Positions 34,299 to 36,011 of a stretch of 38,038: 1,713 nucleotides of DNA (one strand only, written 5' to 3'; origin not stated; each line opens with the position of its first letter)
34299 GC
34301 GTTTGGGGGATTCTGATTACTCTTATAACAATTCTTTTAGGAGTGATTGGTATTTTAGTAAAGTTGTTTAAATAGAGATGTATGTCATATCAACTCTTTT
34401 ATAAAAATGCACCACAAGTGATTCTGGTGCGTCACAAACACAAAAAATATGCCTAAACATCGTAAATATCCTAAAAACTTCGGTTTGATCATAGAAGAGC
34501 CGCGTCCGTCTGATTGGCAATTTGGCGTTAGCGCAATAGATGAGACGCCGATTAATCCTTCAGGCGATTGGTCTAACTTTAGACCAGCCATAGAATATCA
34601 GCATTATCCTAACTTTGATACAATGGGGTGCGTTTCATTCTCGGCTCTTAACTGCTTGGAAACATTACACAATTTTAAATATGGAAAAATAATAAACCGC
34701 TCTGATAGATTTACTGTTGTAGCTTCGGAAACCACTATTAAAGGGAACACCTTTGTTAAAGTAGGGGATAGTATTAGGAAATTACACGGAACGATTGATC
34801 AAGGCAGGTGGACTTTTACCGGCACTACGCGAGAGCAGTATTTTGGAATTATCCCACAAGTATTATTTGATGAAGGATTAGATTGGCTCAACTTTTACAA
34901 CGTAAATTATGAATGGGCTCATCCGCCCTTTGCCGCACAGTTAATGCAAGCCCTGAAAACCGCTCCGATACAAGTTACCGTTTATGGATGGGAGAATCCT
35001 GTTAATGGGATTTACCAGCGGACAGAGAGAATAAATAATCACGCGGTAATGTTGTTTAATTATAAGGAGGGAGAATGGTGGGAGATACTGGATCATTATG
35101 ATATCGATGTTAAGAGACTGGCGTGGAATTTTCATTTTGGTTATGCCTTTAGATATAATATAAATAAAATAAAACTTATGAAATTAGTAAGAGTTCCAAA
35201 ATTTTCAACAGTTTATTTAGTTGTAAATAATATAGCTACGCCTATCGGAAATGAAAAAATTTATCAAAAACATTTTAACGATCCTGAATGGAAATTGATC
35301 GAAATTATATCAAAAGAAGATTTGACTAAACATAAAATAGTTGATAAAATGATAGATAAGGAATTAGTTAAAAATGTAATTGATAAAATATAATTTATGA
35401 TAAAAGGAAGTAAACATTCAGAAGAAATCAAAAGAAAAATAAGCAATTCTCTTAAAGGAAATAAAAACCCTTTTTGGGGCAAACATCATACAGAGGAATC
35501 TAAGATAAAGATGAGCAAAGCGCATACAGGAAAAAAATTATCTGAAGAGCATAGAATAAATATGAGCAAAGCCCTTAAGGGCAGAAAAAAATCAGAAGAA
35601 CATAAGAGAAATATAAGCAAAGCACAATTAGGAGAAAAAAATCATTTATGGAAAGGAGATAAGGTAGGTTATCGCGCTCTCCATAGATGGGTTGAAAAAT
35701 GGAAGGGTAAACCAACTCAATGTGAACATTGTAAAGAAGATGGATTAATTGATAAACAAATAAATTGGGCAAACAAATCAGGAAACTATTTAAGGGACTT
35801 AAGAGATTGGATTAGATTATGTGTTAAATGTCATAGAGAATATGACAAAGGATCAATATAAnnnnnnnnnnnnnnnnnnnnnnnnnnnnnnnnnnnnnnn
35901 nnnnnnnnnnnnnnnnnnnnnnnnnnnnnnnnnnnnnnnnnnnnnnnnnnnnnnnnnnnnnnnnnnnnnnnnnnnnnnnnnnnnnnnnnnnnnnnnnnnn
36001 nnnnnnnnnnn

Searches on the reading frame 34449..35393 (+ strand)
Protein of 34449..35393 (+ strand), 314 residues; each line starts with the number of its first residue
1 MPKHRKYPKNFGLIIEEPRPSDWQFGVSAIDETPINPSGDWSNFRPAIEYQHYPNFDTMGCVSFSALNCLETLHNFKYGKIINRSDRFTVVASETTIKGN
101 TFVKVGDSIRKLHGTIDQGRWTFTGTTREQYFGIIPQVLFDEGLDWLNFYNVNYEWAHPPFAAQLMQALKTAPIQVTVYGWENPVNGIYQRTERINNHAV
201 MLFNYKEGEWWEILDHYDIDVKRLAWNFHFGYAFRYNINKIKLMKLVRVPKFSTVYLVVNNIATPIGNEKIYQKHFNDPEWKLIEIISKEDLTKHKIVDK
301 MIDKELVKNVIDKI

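Call 11: search_protein_families(library=pfam, proteins=[window:34449-35393:+], max_evalue=0.01)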
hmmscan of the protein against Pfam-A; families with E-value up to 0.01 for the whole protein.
window:34449-35393:+ (314 aa): 0 families

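Call 41: find_homologous_proteins(query=window:34449-35393:+, max_evalue=0.00001)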
Query window:34449-35393:+ (314 aa): 49 proteins with E <= 0.00001 among 466 candidates.
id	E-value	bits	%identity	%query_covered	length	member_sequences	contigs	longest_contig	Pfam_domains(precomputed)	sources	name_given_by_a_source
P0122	1.9e-218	742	100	100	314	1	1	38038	-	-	-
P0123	4.0e-121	422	61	96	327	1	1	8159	-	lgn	-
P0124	5.6e-90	320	51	94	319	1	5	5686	-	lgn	-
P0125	3.0e-73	265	47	94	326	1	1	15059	-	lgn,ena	-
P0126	4.9e-69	251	45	95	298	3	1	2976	-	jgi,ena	-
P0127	9.0e-68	247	48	86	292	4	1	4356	-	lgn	-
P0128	7.8e-67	244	49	82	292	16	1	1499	-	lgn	-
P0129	8.1e-65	237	44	95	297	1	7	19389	-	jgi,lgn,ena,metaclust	metaclust:\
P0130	2.2e-64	236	46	83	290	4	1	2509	-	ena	-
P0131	2.8e-64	235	46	84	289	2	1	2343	-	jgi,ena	-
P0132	6.7e-64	234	47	84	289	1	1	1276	-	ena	-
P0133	8.3e-64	234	46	89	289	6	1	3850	-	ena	-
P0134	1.5e-62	230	48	82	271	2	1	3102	-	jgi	-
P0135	3.1e-62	229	43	93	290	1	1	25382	-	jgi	-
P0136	2.5e-61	226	44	83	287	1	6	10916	-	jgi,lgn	jgi:hypothetical protein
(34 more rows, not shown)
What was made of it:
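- Tried and rejected: The lysin-like gene is at most 61% identical to any relative (call 41).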

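Call 42: find_encoding_contigs(protein=P0123, flank=5000, max_places=3)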
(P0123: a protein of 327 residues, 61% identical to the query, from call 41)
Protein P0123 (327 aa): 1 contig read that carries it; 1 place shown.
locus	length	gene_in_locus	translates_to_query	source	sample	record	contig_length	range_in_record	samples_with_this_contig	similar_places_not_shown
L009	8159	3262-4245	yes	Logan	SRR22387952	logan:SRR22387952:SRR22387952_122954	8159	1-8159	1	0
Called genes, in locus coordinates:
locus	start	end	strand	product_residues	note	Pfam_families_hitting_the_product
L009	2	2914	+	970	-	?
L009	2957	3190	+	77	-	-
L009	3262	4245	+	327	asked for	-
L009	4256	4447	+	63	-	-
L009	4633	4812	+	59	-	-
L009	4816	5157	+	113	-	-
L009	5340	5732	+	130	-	-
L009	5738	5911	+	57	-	-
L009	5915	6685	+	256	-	-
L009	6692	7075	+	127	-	-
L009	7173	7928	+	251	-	-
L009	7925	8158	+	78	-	?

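Call 43: find_encoding_contigs(protein=P0125, flank=5000, max_places=3)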
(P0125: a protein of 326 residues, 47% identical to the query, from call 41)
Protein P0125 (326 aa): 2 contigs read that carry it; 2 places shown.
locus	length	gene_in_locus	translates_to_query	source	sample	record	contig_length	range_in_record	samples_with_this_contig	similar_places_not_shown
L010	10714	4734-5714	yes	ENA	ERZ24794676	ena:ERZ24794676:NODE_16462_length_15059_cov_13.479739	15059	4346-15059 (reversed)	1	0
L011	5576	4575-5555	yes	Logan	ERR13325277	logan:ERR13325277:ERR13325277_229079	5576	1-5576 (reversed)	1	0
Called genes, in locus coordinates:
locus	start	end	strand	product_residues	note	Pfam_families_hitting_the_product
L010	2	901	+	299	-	?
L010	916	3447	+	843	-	-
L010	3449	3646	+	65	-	-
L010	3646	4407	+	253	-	PF00149:Metallophos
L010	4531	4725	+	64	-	-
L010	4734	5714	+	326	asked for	-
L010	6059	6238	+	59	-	-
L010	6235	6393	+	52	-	-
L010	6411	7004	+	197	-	PF07460:NUMOD3 (weak)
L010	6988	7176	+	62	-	-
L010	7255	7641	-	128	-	-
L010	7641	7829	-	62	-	-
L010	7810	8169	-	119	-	PF24608:PDDEXK_15 (weak)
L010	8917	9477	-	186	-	-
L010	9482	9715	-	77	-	-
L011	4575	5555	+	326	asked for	-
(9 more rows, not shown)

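Call 44: find_encoding_contigs(protein=P0124, flank=5000, max_places=5)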
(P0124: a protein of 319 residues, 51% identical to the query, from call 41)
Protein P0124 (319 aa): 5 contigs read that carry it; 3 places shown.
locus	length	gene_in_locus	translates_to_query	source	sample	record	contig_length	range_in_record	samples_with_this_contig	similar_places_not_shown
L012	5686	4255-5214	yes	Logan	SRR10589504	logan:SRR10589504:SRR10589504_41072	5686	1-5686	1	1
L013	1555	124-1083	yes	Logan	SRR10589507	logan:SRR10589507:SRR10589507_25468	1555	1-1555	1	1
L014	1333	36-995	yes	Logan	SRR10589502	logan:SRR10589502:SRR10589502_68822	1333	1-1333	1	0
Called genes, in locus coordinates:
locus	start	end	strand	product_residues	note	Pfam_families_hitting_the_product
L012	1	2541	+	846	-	?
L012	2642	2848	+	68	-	-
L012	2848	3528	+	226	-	PF13482:RNase_H_2, PF10108:DNA_pol_B_exo2 (faint)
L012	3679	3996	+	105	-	-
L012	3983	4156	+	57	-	PF24749:DUF7695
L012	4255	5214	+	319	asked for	-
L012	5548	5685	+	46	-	?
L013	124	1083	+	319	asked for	-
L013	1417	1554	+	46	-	?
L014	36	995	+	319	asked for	-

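Call 58: search_protein_families(library=phrogs, proteins=[window:34449-35390:+], max_evalue=0.01)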
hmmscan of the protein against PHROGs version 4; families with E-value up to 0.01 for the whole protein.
window:34449-35390:+ (314 aa): 0 families

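Call 71: find_related_loci(query=A4, collection=viral_contigs, flank=3000)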
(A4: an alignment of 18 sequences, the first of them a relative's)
Query A4 (314 aa) in viral_contigs; peptide patterns used: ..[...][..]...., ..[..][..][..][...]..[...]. (x = any residue, [..] = any of these).
204 stretches matched a pattern; 57 encode a relative of the query (tblastn E <= 1e-3); 57 distinct loci.
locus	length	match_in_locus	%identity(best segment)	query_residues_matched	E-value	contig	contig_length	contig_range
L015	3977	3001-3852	43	10-302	9e-66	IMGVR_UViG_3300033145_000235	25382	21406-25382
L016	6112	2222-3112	39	9-296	3e-63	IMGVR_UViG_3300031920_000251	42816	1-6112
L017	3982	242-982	44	7-258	4e-61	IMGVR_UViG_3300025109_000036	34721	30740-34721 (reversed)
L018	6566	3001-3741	44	7-258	4e-61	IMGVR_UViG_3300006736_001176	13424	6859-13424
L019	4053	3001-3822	41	10-294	5e-58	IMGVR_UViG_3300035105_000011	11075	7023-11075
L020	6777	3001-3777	40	9-261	3e-53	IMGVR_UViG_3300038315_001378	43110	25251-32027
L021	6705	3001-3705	42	11-244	5e-52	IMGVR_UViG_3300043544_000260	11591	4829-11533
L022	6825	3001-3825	37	9-274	6e-51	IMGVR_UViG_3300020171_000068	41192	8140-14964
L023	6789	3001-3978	36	9-313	7e-49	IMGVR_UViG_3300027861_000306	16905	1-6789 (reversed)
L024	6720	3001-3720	40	4-240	1e-48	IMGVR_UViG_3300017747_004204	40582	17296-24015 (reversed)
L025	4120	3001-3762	36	8-259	7e-45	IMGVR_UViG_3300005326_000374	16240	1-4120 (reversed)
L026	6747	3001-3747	38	10-245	4e-44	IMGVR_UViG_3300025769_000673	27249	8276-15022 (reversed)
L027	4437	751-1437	42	10-238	9e-44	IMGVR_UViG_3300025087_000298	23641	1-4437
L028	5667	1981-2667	42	10-238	9e-44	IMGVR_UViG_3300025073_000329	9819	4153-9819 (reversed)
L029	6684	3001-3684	41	9-229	3e-40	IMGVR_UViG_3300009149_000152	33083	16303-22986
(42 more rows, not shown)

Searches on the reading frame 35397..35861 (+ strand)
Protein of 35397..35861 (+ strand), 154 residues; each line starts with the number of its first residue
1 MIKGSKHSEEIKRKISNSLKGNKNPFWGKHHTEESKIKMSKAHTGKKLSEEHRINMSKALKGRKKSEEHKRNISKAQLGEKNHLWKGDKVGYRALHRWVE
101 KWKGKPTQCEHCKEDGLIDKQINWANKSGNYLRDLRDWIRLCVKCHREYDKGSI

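Call 11: search_protein_families(library=pfam, proteins=[window:35397-35861:+], max_evalue=0.01)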
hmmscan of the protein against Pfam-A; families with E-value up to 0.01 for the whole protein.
window:35397-35861:+ (154 aa): 1 family
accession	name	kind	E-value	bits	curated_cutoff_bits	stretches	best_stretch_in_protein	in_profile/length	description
PF07460.16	NUMOD3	-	1e-20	73.8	20.4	3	4-40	1-37/37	NUMOD3 motif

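Call 17: find_encoding_contigs(protein=window:35397-35861:+, flank=3000, max_places=10)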
Protein window:35397-35861:+ (154 aa): no gene with exactly this product is on record in the collection.
